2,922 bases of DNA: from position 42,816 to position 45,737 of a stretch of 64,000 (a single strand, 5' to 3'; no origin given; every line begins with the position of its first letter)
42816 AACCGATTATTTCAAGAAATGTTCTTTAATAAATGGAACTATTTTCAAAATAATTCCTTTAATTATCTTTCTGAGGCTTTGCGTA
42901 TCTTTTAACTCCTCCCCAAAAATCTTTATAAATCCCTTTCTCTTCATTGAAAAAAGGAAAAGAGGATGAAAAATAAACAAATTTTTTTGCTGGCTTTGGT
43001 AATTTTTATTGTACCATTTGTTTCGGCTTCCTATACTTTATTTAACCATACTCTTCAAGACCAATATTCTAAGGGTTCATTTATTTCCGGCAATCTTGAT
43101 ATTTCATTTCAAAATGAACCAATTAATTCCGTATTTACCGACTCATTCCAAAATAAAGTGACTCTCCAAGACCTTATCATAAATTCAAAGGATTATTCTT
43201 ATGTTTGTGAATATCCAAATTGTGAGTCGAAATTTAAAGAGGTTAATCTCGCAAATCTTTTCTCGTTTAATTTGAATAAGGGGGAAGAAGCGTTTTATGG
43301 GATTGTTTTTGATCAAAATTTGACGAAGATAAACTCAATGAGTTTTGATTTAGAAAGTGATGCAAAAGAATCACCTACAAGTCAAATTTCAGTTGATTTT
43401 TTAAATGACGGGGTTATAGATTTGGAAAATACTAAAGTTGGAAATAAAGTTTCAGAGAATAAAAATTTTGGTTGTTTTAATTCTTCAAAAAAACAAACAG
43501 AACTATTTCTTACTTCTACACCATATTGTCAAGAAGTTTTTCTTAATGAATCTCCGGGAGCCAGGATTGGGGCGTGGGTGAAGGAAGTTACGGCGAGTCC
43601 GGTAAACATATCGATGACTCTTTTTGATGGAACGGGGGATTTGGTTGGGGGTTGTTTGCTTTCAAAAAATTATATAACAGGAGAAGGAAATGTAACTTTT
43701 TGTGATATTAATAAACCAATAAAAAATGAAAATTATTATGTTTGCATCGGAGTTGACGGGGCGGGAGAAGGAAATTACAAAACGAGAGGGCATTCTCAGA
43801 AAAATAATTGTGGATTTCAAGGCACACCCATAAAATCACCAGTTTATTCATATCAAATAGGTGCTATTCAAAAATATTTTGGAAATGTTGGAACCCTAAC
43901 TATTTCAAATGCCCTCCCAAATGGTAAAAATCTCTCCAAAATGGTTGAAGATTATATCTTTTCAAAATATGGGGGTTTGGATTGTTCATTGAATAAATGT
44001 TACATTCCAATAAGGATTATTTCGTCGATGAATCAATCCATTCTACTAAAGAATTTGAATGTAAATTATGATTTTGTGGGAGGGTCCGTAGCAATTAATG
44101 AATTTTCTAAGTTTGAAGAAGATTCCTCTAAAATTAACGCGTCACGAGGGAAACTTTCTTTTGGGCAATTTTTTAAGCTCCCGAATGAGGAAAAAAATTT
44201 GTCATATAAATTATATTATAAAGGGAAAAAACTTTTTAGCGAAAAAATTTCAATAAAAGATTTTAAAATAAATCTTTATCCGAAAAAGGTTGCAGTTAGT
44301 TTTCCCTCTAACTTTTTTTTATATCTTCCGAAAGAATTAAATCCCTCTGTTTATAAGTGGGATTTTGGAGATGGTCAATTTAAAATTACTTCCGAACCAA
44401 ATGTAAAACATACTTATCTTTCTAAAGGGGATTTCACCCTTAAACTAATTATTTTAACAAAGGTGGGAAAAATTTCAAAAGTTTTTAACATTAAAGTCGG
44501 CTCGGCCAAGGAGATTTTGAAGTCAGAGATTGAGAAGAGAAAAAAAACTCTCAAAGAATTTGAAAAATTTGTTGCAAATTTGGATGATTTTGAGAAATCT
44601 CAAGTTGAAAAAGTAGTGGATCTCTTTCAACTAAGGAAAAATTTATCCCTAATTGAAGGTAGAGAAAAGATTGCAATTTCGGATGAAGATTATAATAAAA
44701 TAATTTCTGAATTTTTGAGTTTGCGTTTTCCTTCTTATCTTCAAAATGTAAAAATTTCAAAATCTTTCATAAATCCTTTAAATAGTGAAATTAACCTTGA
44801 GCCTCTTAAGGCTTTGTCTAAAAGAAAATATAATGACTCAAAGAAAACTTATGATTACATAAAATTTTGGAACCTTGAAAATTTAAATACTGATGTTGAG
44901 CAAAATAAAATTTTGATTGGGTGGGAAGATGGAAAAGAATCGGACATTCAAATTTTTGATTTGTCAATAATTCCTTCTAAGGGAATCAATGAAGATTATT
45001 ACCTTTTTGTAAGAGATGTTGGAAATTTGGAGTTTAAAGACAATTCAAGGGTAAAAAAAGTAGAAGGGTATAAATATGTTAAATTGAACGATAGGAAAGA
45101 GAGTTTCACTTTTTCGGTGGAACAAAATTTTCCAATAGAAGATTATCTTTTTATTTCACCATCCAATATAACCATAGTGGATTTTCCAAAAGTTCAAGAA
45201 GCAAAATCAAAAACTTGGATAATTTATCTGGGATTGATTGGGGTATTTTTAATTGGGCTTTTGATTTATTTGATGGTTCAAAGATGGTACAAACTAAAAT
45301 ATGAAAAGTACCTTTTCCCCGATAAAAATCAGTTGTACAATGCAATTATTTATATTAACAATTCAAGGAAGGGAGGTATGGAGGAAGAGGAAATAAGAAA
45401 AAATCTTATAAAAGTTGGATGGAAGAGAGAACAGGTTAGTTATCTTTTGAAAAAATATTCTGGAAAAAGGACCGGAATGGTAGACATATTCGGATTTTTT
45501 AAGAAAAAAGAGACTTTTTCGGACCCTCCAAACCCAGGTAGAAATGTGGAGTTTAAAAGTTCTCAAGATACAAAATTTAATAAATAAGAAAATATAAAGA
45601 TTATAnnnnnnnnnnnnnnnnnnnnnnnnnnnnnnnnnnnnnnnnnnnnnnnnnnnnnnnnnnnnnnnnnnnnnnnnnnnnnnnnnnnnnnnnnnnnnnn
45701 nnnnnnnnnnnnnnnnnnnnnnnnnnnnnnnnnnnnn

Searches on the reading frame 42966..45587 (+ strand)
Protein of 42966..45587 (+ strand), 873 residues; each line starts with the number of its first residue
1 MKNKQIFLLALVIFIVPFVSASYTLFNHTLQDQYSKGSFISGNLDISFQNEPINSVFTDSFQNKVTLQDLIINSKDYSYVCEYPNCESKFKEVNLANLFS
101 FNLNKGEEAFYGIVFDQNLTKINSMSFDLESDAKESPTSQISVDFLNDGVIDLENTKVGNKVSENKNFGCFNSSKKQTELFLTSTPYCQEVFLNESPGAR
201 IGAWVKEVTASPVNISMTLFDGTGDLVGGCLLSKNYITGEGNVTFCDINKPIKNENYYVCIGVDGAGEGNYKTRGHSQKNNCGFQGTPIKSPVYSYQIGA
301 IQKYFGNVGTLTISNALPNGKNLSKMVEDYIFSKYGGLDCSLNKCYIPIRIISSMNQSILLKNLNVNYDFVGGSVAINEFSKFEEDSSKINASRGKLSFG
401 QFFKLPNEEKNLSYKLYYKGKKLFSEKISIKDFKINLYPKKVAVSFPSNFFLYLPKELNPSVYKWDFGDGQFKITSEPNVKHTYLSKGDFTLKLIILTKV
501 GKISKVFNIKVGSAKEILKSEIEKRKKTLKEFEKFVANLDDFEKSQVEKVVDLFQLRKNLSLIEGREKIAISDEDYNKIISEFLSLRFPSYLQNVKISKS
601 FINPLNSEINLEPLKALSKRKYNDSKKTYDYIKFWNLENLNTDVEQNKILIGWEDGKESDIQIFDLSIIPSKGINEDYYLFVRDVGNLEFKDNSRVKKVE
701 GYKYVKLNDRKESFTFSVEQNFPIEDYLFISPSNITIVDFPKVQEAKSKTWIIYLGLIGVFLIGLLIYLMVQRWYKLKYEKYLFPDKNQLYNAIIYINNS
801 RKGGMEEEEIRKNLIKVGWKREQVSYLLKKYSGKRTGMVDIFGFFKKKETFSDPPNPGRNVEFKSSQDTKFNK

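Call 70: search_protein_families(library=pfam, proteins=[window:42966-45587:+], max_evalue=0.001)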
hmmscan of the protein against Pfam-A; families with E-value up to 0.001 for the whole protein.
window:42966-45587:+ (873 aa): 2 families
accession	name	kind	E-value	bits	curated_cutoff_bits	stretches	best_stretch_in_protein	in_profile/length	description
PF18911.6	PKD_4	-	1.3e-07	32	27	1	458-503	32-75/85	PKD domain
PF00801.26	PKD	-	1.6e-07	31.6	23.5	1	462-503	31-72/80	PKD domain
